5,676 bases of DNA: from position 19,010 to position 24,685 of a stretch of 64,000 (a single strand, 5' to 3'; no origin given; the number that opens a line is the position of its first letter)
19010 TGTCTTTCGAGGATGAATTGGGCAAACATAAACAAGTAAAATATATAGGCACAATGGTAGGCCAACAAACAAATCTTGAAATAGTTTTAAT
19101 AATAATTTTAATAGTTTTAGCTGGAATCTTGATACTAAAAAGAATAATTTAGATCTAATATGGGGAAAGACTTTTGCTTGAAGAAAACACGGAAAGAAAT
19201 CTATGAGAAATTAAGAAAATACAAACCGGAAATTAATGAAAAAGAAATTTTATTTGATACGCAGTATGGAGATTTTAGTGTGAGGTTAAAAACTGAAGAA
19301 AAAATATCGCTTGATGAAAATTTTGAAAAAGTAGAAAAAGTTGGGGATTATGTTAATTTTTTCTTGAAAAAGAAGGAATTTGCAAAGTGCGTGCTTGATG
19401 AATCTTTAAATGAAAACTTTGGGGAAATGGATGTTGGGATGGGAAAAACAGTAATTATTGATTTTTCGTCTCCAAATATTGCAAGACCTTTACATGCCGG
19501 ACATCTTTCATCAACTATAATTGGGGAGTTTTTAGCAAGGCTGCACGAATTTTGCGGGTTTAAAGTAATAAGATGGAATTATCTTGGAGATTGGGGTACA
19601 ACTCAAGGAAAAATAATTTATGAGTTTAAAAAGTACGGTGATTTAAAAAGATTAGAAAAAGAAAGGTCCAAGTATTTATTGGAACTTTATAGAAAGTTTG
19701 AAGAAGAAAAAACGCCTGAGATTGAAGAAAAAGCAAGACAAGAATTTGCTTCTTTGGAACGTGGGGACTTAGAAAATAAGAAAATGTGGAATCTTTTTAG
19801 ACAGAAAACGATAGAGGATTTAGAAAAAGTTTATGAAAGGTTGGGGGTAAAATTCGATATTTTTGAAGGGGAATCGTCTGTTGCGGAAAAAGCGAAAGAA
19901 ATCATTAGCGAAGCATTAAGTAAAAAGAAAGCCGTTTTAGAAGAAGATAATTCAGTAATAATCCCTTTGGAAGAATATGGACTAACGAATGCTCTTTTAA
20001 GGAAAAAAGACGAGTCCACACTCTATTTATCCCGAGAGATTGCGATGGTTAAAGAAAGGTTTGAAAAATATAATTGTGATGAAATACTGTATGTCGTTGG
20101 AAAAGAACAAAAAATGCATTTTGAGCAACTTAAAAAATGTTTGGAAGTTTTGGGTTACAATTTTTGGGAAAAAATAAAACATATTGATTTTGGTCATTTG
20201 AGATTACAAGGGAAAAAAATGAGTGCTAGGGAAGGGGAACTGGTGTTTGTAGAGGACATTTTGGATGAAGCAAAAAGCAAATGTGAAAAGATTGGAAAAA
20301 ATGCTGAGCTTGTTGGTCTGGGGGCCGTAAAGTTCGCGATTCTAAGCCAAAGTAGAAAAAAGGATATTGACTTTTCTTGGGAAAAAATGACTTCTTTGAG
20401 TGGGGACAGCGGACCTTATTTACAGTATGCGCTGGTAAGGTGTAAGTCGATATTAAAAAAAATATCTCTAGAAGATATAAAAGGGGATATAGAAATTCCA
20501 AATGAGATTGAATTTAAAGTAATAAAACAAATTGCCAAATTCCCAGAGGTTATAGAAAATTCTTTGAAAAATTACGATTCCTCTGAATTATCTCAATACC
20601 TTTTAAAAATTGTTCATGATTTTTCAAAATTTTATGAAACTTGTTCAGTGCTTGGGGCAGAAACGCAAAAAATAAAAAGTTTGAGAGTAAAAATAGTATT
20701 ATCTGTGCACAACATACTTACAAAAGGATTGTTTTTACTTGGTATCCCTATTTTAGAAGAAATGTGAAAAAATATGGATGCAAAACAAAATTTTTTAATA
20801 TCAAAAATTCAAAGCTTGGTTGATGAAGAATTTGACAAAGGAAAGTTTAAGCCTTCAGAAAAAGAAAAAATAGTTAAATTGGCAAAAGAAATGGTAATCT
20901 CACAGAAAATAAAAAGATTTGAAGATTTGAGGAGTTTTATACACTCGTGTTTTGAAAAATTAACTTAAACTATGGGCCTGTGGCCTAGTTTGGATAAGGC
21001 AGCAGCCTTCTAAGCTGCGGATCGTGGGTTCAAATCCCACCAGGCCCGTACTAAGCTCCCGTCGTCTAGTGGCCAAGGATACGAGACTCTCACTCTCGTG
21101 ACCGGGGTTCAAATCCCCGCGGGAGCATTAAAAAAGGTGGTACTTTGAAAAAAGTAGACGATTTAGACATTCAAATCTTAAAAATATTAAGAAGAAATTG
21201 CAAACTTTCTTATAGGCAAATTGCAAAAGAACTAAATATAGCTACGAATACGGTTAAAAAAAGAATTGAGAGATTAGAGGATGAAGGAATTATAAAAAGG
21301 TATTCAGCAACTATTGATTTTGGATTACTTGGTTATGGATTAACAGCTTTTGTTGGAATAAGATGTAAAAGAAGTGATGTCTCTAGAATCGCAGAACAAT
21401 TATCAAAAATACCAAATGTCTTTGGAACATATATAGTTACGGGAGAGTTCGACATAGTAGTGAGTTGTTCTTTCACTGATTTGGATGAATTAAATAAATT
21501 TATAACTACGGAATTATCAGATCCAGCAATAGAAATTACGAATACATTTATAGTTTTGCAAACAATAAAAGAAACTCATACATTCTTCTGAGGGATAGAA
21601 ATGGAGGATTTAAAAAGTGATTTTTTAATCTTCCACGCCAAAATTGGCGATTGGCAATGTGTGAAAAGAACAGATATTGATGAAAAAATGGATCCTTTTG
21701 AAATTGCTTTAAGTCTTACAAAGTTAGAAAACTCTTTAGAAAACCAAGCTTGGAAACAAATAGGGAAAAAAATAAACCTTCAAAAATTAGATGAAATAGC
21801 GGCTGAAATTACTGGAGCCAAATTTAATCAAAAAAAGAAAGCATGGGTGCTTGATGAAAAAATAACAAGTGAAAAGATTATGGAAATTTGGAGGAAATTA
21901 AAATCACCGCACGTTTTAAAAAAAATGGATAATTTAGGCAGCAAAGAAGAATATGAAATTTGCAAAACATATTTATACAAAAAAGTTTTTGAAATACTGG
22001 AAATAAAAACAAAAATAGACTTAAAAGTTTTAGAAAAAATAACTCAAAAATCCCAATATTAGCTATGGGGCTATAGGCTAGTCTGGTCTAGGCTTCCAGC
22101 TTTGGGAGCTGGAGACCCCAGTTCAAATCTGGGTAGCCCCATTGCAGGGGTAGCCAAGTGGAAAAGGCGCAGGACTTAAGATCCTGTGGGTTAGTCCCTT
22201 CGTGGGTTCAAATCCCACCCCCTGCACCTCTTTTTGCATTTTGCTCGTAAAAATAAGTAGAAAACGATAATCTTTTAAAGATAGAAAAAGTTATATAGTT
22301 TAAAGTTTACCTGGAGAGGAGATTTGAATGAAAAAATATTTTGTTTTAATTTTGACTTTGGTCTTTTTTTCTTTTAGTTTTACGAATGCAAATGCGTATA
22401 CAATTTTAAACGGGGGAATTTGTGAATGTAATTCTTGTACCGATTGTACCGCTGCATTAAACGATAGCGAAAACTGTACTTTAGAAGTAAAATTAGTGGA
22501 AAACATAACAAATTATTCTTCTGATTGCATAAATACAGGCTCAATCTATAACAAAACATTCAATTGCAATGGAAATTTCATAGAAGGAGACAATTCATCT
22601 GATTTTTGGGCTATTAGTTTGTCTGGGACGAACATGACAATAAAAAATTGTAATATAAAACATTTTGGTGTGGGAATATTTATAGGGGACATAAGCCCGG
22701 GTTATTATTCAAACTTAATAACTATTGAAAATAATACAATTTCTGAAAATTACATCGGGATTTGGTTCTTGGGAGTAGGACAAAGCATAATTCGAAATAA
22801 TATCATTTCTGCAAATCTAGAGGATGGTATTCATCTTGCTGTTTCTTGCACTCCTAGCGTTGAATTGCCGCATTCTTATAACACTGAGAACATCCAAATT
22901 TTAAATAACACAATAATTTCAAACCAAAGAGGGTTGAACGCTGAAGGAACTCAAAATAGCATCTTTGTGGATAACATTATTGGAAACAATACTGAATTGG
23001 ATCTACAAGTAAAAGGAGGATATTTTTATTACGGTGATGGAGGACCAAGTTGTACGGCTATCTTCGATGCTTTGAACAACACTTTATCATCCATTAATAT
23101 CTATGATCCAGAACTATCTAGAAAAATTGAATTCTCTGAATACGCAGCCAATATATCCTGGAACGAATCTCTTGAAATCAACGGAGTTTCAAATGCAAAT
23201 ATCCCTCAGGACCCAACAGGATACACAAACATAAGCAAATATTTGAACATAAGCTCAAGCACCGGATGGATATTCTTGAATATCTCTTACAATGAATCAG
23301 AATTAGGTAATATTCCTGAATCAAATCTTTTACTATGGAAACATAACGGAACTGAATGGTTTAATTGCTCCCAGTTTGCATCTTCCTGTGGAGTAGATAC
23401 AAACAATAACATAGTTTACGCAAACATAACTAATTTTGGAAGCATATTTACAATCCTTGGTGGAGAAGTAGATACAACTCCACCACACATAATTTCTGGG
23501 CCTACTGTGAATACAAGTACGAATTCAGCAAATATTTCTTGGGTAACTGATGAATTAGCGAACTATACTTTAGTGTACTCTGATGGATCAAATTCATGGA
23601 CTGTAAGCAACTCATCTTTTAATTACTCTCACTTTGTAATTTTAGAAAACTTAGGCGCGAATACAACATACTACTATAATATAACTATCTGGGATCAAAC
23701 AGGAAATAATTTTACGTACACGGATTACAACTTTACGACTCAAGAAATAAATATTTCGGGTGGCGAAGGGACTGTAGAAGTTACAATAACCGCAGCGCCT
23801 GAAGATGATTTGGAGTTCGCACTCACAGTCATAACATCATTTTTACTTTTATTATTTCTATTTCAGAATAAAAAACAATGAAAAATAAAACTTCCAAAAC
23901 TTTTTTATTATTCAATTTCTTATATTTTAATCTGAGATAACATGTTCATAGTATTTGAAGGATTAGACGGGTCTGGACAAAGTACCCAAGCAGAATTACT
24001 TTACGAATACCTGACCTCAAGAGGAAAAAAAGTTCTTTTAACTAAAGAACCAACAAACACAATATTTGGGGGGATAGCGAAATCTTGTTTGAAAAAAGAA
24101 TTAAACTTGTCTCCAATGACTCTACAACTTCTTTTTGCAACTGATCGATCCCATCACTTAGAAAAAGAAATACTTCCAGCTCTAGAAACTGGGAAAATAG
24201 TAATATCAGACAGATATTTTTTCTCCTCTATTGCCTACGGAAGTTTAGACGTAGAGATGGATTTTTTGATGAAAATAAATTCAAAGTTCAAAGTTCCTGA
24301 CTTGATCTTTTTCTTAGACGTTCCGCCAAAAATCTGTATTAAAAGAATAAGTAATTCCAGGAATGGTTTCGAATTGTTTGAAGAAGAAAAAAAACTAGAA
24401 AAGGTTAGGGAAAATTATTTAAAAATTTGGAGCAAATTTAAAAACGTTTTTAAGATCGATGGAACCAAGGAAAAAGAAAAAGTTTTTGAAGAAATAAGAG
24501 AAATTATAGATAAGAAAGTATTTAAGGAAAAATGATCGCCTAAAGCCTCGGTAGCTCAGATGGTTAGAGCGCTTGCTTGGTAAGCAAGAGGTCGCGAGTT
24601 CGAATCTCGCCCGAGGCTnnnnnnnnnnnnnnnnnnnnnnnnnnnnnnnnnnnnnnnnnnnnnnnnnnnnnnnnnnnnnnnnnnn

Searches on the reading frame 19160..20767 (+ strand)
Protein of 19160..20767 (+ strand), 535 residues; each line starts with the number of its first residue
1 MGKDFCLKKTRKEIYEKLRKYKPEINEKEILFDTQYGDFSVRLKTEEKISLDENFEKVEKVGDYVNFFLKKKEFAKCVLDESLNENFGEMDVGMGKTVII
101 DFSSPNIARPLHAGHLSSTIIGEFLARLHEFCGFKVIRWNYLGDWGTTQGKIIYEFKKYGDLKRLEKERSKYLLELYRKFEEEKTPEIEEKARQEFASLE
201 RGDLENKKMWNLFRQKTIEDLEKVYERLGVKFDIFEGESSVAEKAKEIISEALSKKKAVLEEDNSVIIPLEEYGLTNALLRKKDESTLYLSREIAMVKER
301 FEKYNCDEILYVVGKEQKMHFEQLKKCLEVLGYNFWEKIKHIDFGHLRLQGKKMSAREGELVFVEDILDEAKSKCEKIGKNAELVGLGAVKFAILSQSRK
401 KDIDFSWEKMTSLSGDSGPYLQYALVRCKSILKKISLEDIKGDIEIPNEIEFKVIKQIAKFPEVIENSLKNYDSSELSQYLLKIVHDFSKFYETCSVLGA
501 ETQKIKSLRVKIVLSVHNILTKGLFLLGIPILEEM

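Call 51: search_protein_families(library=pfam, proteins=[window:19160-20767:+], max_evalue=0.001)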
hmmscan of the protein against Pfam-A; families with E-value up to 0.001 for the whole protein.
window:19160-20767:+ (535 aa): 3 families
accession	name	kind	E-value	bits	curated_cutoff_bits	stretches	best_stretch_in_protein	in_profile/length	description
PF00750.26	tRNA-synt_1d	-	6.5e-70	236.3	23.3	1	90-407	14-349/349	tRNA synthetases class I (R), catalytic domain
PF05746.21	DALR_1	-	8.8e-25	87.5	22.3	1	421-535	1-117/117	DALR anticodon binding domain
PF09334.17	tRNA-synt_1g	-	0.00027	20.3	20.1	0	297-374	268-348/391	tRNA synthetases class I (M)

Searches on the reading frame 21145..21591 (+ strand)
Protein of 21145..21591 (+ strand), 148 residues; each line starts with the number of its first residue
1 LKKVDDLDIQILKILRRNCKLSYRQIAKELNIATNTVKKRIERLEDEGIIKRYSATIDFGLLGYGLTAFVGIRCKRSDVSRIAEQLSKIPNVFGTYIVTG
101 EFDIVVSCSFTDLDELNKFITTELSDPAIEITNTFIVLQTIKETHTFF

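Call 51: search_protein_families(library=pfam, proteins=[window:21145-21591:+], max_evalue=0.001)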
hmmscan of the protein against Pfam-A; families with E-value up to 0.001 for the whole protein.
window:21145-21591:+ (148 aa): 16 families
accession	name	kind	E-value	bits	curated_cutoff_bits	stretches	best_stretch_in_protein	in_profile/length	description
PF13412.12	HTH_24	-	1.2e-15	57.2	21.9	1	5-51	2-48/48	Winged helix-turn-helix DNA-binding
PF01037.27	AsnC_trans_reg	-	1.4e-13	51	25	1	70-140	1-73/73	Lrp/AsnC ligand binding domain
PF13404.12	HTH_AsnC-type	-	1.4e-13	50.8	27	1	5-45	2-42/42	AsnC-type helix-turn-helix domain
PF08279.18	HTH_11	-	2.5e-06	27.7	25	1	10-49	4-44/55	HTH domain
PF08281.18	Sigma70_r4_2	-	3.1e-06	27.2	25.7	1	14-43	20-49/54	Sigma-70, region 4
PF01047.28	MarR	-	4.7e-06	26.8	24.6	1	10-54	7-51/59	MarR family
PF13384.12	HTH_23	-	3.3e-05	24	24.6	1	13-49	9-46/50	Homeodomain-like domain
PF22482.2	AsnC_trans_reg_3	-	0.00012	22.5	24.4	1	79-144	24-89/95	PF0864 C-terminal dimeric alpha+beta barrel domain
PF08220.18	HTH_DeoR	-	0.00013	22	21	1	10-52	4-46/57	DeoR-like helix-turn-helix domain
PF13545.12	HTH_Crp_2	-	0.00027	21.3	27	0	18-53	20-56/70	Crp-like helix-turn-helix domain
PF01978.25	TrmB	-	0.00031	21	25.6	1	6-52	8-54/68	Sugar-specific transcriptional regulator TrmB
PF13556.12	HTH_30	-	0.00034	20.8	27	1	19-46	11-38/59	PucR C-terminal helix-turn-helix domain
PF22451.2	NirdL-like_HTH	-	0.00049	20.1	27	0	23-50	19-46/47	Siroheme decarboxylase NirDL-like HTH domain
PF00392.27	GntR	-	0.00052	20.1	27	1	7-52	9-56/64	Bacterial regulatory proteins, gntR family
PF25212.1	HVO_A0114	-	0.00055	20.1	27.6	0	8-52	24-68/84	HVO_A0114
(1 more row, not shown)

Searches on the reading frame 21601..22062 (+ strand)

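Call 51: search_protein_families(library=pfam, proteins=[window:21601-22062:+], max_evalue=0.001)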
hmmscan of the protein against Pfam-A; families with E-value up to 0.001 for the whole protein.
window:21601-22062:+ (153 aa): 1 family
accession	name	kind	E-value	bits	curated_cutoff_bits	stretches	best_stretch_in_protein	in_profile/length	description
PF10869.13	DUF2666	-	5.6e-14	53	23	1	9-151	4-135/135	Domain of unknown function (DUF2666)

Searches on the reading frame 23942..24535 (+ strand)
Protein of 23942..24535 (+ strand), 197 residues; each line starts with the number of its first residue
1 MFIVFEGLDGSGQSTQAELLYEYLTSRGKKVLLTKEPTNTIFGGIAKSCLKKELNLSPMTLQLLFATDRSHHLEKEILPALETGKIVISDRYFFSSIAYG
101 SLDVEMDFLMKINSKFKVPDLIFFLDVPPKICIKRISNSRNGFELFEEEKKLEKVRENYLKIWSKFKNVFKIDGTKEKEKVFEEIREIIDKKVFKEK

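Call 51: search_protein_families(library=pfam, proteins=[window:23942-24535:+], max_evalue=0.001)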
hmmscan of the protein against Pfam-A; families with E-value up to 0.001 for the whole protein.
window:23942-24535:+ (197 aa): 2 families
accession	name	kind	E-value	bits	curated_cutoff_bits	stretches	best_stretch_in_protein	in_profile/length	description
PF02223.23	Thymidylate_kin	-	4.3e-49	167.2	27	1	5-185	1-185/185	Thymidylate kinase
PF01712.25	dNK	-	3.9e-06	27.2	27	1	59-189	54-198/203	Deoxynucleoside kinase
